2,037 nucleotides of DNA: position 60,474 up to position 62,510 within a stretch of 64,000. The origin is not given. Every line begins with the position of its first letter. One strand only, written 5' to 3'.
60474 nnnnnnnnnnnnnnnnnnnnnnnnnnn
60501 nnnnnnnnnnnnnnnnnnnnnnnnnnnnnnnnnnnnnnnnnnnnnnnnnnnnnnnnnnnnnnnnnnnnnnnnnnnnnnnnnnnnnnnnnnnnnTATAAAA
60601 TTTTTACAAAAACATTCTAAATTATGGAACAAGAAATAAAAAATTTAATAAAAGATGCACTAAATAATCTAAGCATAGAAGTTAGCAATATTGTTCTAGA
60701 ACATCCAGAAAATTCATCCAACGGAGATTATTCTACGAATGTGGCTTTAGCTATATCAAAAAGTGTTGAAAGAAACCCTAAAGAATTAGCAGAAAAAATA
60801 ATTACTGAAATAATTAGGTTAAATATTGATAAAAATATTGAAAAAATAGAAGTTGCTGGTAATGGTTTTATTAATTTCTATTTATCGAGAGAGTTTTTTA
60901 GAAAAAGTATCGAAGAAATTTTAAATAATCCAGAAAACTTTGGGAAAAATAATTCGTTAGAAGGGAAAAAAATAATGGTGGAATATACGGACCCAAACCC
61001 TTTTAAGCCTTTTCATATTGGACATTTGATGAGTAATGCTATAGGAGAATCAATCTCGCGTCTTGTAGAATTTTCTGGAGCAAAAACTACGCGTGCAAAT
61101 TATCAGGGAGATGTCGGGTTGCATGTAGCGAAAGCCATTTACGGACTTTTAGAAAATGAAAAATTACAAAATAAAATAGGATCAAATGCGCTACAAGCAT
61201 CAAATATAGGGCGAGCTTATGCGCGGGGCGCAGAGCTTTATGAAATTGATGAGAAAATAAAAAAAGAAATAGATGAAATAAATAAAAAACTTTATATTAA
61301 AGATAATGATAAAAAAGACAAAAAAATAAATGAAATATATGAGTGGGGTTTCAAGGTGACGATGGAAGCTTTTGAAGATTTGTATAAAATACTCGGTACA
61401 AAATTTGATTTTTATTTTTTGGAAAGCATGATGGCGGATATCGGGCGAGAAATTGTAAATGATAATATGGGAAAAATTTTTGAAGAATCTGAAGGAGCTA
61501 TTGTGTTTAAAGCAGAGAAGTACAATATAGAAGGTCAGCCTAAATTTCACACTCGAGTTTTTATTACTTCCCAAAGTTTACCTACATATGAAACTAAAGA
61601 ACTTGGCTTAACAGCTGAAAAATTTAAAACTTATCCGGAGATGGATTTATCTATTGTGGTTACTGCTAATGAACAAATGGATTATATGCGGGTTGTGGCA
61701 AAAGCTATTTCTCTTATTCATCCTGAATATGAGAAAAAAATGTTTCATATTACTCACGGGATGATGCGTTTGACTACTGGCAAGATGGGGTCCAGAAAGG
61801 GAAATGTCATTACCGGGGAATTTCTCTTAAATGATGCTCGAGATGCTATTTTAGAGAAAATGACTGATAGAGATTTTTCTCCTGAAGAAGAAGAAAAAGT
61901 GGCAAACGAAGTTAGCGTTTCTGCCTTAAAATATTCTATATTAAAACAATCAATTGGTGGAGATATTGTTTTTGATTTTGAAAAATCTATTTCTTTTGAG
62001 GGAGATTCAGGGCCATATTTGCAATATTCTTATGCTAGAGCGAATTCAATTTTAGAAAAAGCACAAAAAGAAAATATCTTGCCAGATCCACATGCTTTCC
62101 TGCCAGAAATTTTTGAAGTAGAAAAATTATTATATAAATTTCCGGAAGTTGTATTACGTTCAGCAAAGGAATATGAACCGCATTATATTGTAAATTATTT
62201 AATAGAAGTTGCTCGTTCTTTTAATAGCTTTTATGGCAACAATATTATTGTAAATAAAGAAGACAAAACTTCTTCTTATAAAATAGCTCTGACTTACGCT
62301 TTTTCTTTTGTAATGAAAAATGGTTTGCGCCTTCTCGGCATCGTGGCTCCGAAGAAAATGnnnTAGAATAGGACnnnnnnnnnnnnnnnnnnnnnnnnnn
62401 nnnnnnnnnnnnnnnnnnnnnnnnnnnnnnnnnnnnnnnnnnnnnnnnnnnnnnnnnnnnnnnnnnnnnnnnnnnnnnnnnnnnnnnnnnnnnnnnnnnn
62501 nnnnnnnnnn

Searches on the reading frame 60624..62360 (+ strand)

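Call 73: search_protein_families(library=pfam, proteins=[window:60624-62360:+], max_evalue=0.00001)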
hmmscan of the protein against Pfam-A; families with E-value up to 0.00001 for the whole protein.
window:60624-62360:+ (579 aa): 3 families
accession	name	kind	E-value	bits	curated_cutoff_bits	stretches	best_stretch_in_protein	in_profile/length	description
PF00750.26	tRNA-synt_1d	-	6.2e-37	127.8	23.3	1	96-452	2-349/349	tRNA synthetases class I (R), catalytic domain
PF05746.21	DALR_1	-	1.1e-27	96.9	22.3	1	466-579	1-117/117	DALR anticodon binding domain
PF03485.21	Arg_tRNA_synt_N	-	8.9e-21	74.8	21.5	1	4-87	2-85/85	Arginyl tRNA synthetase N terminal domain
